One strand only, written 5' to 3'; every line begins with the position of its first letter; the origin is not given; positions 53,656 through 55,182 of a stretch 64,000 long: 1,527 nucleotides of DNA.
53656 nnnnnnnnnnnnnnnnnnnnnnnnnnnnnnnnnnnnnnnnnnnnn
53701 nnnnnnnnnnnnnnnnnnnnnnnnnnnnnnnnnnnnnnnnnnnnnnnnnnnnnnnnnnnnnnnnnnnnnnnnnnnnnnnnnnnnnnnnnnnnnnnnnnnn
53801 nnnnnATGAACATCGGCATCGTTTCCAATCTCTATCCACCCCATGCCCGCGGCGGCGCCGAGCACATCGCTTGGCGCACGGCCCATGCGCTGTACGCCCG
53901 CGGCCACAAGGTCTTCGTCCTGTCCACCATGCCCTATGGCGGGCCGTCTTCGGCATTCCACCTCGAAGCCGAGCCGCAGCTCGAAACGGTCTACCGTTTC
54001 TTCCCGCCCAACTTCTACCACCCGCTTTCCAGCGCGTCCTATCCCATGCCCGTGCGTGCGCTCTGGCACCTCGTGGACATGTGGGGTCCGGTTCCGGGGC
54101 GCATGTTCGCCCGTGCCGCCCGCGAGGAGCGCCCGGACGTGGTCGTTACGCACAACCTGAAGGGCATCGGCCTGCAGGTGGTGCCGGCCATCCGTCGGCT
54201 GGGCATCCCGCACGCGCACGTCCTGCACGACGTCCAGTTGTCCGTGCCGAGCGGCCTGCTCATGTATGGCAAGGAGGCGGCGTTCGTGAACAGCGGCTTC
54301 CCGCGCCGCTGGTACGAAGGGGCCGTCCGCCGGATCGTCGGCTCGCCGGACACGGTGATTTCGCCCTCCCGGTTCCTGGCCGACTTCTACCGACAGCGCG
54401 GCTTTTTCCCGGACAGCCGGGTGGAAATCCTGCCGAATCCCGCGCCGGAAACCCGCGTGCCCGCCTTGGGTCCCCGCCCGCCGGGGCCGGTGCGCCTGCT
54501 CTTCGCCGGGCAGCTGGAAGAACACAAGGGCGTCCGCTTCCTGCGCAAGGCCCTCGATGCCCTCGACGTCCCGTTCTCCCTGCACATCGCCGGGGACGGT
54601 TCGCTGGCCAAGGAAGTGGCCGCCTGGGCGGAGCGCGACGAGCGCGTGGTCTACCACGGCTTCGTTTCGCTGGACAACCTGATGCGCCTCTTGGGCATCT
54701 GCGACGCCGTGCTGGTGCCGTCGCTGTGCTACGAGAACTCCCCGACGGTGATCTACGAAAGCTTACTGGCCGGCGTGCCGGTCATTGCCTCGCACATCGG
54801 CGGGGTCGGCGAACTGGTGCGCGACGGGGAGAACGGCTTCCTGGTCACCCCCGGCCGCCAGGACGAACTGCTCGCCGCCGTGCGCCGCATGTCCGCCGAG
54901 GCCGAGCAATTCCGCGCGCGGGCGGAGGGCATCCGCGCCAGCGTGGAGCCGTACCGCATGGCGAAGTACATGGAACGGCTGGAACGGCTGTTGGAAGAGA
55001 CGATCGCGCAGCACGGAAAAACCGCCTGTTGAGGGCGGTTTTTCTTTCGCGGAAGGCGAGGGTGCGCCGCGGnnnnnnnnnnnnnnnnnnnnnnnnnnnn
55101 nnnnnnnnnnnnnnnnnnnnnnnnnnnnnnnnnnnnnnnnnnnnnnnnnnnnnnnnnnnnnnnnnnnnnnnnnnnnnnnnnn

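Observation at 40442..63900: A 23-kb glycan-biosynthesis island with GT2, GT4 and GT-C enzymes, nucleotide-sugar enzymes and a PgsA-like enzyme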

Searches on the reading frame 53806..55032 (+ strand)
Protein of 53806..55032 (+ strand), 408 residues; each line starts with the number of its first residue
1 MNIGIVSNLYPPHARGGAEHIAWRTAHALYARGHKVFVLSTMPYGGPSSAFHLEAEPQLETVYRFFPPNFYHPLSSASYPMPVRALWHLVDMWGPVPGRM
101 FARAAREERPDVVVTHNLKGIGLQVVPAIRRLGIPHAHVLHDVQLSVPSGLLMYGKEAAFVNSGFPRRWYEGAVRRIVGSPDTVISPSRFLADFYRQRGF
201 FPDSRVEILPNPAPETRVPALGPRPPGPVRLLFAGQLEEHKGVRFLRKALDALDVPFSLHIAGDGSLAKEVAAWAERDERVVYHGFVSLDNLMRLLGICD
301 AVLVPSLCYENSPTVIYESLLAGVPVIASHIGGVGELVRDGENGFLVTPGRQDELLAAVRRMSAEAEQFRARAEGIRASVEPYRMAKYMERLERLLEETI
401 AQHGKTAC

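Call 7: search_protein_families(library=pfam, proteins=[window:53806-55032:+], max_evalue=0.01)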
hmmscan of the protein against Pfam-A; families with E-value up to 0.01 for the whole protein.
window:53806-55032:+ (408 aa): 5 families
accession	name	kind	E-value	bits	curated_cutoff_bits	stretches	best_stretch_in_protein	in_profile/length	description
PF13692.12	Glyco_trans_1_4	-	6.2e-27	95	27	1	230-362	3-139/142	Glycosyl transferases group 1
PF00534.26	Glycos_transf_1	-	1.8e-26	93.1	26.4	1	226-367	13-160/172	Glycosyl transferases group 1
PF13439.12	Glyco_transf_4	-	1.2e-19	71.4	28.5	1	16-212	2-165/170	Glycosyltransferase Family 4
PF13579.12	Glyco_trans_4_4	-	6.2e-19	69.3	29.7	1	16-211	1-157/158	Glycosyl transferase 4-like domain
PF20706.3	GT4-conflict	-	9.4e-06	25.3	26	1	206-380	175-372/385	Family 4 Glycosyltransferase in conflict systems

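Call 11: search_protein_families(library=ncbifam, proteins=[window:53806-55032:+], max_evalue=0.01)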
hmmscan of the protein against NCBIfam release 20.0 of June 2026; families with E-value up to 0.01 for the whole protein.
window:53806-55032:+ (408 aa): 33 families (the best 25 are shown)
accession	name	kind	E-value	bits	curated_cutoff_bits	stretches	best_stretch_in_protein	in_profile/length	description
NF041876.1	EPS_EpsE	equivalog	1.3e-17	64.1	400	1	222-381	208-377/389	exopolysaccharide biosynthesis GT4 family glycosyltransferase EpsE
NF047684.1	TeichurnBiosyTuaC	equivalog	2.1e-17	63.2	550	1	231-392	222-382/391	teichuronic acid biosynthesis protein TuaC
NF007396.0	PRK09922.1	equivalog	3.2e-15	55.9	385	1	227-399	181-358/361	lipopolysaccharide 1,6-galactosyltransferase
TIGR03088.1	stp2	hypoth_equivalog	4.3e-14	52.3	409.05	1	252-394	225-368/374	TIGR03088 family PEP-CTERM/XrtA system glycosyltransferase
NF046085.1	XrtY_assoc_Gly1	equivalog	5.7e-13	48.5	400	1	227-371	208-355/387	XrtY-associated glycosyltransferase XYAG1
TIGR03999.1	thiol_BshA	equivalog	1.2e-12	47.4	273.7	1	258-399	231-373/375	N-acetyl-alpha-D-glucosaminyl L-malate synthase BshA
NF012028.0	PRK15484.1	subfamily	3.6e-12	46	618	1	184-397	143-376/380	lipopolysaccharide N-acetylglucosaminyltransferase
TIGR04157.1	glyco_rSAM_CFB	subfamily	2.4e-11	43.3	400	1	231-347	230-348/406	TIGR04157 family glycosyltransferase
TIGR02149.1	glgA_Coryne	subfamily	5.4e-11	42.2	302.4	1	231-354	207-338/391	glycogen synthase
NF053787.1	GlcN_PG_synth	equivalog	2e-09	36.8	480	1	230-381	199-340/361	N-acetylglucosaminyl phosphatidylglycerol synthase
TIGR04063.1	stp3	hypoth_equivalog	2.6e-09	36.5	442.05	1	259-383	247-378/397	TIGR04063 family PEP-CTERM/XrtA system glycosyltransferase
NF038229.1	Glyco4_Geo_Pelo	equivalog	1.9e-08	33.7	400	1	241-399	174-336/338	GPMC system family 4 glycosyltransferase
NF041010.1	glycosy_Agl16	equivalog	1.1e-07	31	575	1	176-366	129-319/352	glycosylation protein Agl16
NF050056.1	ProtGlycPglH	equivalog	1.9e-07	30.5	600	1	231-387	182-341/354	GalNAc-alpha-(1->4)-GalNAc-alpha-(1->3)-diNAcBac-PP-undecaprenol alpha-1,4-N-acetyl-D-galactosaminyltransferase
TIGR03449.1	mycothiol_MshA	equivalog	1.9e-07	30.3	462.5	1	278-372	283-376/406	D-inositol-3-phosphate glycosyltransferase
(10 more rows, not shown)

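Call 76: search_solved_structures(query=window:53806-55032:+, max_evalue=0.00001)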
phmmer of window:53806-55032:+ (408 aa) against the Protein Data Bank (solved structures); distinct sequences matched with E-value up to 0.00001: 12.
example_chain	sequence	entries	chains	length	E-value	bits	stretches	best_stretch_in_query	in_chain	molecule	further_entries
5zer_A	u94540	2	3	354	2.9e-13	52.9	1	232-375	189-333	UDP-glucose:tetrahydrobiopterin glucosyltransferase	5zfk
5ze7_B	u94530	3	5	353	2.9e-13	52.9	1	232-375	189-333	UDP-glucose:tetrahydrobiopterin glucosyltransferase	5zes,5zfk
9v0l_A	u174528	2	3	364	1.1e-10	44.4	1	229-402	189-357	tetrahydrobiopterin glucosyltransferases | tetrahydrobiopterin glucosyltransferase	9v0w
4xso_B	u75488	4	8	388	5e-10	42.3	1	278-367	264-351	Alr3699 protein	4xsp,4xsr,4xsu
5n7z_A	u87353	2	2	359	1.1e-09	41.2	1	205-364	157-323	Lipopolysaccharide 1,6-galactosyltransferase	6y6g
5n80_A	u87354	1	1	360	1.1e-09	41.2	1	205-364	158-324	Lipopolysaccharide 1,6-galactosyltransferase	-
6y6i_A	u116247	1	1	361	1.1e-09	41.2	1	205-364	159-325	Lipopolysaccharide 1,6-galactosyltransferase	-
7qsg_A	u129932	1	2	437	6.2e-09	38.7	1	5-401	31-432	D-inositol 3-phosphate glycosyltransferase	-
2jjm_A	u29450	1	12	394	3.1e-07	33.1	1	276-398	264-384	GLYCOSYL TRANSFERASE, GROUP 1 FAMILY PROTEIN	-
3mbo_A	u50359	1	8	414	3.6e-07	32.9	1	276-398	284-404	Glycosyltransferase, group 1 family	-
7fg9_A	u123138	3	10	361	6.3e-06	28.8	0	222-362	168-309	Glycosyl transferase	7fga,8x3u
8x3q_C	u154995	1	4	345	8.1e-06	28.4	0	222-360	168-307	Glycosyl transferase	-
